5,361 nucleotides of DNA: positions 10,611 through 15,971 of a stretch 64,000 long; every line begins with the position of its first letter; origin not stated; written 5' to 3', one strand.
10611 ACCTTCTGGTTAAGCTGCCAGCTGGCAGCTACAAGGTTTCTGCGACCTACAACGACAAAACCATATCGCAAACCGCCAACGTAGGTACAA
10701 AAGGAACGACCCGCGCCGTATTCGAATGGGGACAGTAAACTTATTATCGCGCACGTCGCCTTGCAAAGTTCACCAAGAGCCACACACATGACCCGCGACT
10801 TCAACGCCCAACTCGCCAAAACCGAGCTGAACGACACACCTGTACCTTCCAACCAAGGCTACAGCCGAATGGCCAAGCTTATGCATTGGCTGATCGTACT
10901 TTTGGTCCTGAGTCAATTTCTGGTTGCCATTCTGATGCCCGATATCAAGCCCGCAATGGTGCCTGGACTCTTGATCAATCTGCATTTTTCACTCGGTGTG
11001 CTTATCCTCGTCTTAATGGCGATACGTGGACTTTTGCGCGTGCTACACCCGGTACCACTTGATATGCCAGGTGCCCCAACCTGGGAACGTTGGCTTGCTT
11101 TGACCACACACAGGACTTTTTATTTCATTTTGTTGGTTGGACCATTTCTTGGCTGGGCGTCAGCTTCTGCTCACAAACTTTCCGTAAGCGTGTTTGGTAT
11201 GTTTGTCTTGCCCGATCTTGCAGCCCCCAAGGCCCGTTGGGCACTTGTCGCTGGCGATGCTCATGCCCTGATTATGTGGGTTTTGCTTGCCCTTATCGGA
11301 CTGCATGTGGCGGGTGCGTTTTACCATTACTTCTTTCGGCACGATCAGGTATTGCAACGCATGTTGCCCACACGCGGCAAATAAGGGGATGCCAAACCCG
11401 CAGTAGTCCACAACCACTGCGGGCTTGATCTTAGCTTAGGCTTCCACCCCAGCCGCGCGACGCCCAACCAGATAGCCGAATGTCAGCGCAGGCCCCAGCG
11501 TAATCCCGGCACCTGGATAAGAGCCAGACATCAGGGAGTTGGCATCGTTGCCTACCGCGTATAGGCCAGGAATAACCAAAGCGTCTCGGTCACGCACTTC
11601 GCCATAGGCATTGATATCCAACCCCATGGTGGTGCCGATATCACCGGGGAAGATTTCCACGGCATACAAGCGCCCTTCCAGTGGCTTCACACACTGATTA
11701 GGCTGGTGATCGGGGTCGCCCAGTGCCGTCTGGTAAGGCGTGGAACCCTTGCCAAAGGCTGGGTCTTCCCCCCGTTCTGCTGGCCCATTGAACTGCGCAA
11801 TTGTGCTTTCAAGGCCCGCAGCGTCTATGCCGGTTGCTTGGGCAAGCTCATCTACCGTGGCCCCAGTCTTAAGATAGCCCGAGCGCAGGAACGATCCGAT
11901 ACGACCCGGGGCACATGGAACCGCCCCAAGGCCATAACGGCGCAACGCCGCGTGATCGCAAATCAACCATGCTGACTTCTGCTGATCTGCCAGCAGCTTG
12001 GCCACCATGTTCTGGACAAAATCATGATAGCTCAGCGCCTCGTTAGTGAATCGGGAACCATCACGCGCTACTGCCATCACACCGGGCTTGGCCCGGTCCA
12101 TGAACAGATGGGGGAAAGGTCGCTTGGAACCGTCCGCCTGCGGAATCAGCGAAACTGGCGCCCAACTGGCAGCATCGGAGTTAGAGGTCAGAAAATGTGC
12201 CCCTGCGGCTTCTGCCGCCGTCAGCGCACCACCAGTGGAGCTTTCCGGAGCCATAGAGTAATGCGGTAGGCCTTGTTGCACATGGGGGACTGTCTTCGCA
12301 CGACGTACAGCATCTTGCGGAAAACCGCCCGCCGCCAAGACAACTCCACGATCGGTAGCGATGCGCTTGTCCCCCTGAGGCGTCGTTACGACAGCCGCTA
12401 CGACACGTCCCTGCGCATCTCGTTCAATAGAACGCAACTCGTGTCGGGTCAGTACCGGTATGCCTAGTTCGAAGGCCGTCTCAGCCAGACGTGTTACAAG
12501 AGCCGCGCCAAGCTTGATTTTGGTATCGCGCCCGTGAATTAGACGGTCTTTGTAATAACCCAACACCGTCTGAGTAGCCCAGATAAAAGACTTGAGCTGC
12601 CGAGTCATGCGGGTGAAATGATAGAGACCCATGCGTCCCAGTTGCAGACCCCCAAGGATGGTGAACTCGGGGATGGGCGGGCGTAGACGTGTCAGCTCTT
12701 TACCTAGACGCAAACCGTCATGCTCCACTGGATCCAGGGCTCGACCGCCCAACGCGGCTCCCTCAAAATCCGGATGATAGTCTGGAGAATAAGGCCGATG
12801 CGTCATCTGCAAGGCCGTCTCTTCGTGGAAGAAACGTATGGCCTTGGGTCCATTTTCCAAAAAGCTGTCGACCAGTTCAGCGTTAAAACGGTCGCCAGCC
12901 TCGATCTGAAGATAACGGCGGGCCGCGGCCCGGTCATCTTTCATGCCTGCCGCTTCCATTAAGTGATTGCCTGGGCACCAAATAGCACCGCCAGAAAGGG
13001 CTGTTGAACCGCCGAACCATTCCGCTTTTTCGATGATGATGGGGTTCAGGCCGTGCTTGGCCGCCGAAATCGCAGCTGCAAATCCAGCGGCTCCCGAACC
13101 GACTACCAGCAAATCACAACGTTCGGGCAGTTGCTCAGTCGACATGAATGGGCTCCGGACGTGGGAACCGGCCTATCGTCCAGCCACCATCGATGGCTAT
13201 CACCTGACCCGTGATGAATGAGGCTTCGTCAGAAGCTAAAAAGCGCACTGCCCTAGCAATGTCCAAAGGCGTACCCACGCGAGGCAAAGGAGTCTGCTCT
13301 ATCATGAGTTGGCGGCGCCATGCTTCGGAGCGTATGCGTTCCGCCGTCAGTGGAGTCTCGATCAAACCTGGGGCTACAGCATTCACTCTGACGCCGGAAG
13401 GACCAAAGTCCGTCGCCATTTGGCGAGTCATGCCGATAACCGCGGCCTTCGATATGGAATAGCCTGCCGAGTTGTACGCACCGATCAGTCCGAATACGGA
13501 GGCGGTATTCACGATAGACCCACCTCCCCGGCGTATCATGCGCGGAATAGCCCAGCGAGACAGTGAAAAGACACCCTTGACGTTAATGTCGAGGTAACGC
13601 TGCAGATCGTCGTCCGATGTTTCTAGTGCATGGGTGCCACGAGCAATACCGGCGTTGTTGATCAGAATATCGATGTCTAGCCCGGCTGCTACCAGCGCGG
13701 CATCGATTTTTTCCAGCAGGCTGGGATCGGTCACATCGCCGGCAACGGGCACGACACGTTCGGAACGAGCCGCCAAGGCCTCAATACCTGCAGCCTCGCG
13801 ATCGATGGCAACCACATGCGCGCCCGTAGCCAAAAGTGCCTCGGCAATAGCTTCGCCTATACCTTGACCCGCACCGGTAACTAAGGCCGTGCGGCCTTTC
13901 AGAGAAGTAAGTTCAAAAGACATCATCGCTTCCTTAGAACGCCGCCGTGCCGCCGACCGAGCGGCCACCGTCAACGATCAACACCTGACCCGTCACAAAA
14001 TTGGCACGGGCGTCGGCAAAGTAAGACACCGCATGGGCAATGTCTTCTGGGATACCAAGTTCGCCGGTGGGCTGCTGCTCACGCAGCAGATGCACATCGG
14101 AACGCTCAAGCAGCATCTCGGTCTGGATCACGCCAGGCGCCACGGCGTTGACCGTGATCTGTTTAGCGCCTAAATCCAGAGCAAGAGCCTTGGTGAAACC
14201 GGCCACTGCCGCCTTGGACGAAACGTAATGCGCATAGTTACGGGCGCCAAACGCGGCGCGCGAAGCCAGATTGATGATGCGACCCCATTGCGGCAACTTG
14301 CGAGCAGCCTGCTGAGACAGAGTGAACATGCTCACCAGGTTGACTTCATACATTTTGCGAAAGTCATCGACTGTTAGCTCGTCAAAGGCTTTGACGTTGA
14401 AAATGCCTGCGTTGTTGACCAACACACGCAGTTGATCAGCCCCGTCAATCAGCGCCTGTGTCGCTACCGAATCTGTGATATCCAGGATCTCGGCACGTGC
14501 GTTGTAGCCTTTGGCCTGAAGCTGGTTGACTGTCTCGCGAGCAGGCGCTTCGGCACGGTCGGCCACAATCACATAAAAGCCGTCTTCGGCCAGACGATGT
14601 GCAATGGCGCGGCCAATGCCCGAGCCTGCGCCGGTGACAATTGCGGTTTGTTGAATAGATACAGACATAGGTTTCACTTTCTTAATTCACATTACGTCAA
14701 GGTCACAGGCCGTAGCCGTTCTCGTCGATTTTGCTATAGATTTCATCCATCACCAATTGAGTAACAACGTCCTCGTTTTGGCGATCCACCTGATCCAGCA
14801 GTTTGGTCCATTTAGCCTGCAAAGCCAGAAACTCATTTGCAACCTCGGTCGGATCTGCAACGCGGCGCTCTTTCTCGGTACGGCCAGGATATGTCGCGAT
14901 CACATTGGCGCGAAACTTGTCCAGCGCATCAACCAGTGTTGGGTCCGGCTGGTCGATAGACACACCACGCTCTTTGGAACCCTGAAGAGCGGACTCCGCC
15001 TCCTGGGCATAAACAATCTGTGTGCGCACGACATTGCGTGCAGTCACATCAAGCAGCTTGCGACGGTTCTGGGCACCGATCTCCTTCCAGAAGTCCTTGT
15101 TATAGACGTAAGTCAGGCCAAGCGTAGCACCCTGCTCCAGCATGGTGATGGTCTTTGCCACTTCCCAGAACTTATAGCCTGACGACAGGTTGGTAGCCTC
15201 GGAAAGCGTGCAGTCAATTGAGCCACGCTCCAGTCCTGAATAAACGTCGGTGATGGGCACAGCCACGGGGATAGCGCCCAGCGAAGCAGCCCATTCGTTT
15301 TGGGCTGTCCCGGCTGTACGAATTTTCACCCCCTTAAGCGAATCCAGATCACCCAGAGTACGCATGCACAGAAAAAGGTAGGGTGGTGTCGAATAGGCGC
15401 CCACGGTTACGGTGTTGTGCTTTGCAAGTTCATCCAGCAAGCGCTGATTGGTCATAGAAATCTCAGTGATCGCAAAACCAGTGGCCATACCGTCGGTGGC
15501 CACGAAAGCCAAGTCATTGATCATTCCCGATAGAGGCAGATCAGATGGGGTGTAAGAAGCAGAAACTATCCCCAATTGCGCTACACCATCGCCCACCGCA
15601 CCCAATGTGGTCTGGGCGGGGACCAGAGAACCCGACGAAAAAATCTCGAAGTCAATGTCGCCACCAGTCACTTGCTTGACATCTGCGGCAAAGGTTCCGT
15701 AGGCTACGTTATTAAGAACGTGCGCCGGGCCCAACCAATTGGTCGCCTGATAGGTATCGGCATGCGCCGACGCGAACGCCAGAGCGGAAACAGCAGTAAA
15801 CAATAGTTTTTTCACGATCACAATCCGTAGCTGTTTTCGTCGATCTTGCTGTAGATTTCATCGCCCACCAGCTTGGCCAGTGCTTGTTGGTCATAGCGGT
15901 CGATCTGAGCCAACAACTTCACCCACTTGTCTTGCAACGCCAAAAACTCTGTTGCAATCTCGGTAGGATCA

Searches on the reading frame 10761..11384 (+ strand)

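Call 77: search_protein_families(library=pfam, proteins=[window:10761-11384:+], max_evalue=0.00001)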
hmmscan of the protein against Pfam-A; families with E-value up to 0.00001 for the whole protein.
window:10761-11384:+ (207 aa): 1 family
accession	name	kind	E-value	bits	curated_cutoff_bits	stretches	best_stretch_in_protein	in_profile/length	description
PF01292.26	Ni_hydr_CYTB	-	4.4e-20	72.6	30.1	1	34-203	2-178/179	Prokaryotic cytochrome b561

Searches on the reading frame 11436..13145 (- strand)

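Call 77: search_protein_families(library=pfam, proteins=[window:11436-13145:-], max_evalue=0.00001)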
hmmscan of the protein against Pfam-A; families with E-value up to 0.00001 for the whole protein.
window:11436-13145:- (569 aa): 5 families
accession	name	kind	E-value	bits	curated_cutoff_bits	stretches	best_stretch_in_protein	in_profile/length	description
PF00890.30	FAD_binding_2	-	2.6e-84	284.3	20.4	1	11-550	1-414/414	FAD binding domain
PF01266.30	DAO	-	5.9e-14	52.8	27.9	1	11-116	1-94/353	FAD dependent oxidoreductase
PF12831.13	FAD_oxidored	-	3e-10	40.4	27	1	11-64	1-53/416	FAD dependent oxidoreductase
PF07992.20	Pyr_redox_2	-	4.2e-07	30.1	26.1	0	11-51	2-43/291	Pyridine nucleotide-disulphide oxidoreductase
PF03486.20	HI0933_like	-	6.8e-07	29.4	50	0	11-53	2-44/244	HI0933-like protein Rossmann domain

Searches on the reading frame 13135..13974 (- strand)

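Call 77: search_protein_families(library=pfam, proteins=[window:13135-13974:-], max_evalue=0.00001)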
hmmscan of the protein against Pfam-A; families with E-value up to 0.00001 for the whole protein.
window:13135-13974:- (279 aa): 4 families
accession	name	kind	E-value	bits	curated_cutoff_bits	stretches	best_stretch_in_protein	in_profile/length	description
PF13561.12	adh_short_C2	-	1.1e-63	215.4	27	1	34-266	1-236/236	Enoyl-(Acyl carrier protein) reductase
PF00106.31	adh_short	-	7.4e-54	182.6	26.6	1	29-214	2-191/195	short chain dehydrogenase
PF08659.16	KR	-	4.4e-10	40.2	22.6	1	29-181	2-158/180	KR domain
PF01370.27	Epimerase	-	8.2e-07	29.1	20.9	1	30-191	1-161/240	NAD dependent epimerase/dehydratase family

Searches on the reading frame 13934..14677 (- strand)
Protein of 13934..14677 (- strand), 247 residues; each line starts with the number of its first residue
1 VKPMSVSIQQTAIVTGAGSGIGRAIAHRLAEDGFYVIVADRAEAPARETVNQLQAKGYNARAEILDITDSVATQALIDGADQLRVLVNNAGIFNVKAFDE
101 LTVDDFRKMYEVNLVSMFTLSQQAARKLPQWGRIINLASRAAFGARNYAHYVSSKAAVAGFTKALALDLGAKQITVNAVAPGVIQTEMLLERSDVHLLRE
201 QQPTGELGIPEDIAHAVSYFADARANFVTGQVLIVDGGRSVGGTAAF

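Call 77: search_protein_families(library=pfam, proteins=[window:13934-14677:-], max_evalue=0.00001)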
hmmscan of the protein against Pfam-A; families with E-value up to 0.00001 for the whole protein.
window:13934-14677:- (247 aa): 4 families
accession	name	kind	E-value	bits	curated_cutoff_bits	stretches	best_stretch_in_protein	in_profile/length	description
PF13561.12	adh_short_C2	-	7.4e-51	173.4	27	1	16-238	1-234/236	Enoyl-(Acyl carrier protein) reductase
PF00106.31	adh_short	-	3.2e-50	170.8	26.6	1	10-191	1-189/195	short chain dehydrogenase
PF08659.16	KR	-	5.9e-12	46.3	22.6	1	11-164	2-162/180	KR domain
PF01370.27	Epimerase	-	8.5e-08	32.3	20.9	1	13-146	2-122/240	NAD dependent epimerase/dehydratase family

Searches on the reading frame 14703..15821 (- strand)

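Call 77: search_protein_families(library=pfam, proteins=[window:14703-15821:-], max_evalue=0.00001)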
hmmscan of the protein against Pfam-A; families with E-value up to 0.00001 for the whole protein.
window:14703-15821:- (372 aa): 1 family
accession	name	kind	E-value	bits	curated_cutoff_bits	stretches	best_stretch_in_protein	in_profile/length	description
PF03480.18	DctP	-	1.8e-30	106.7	23.4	1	40-294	15-265/286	Bacterial extracellular solute-binding protein, family 7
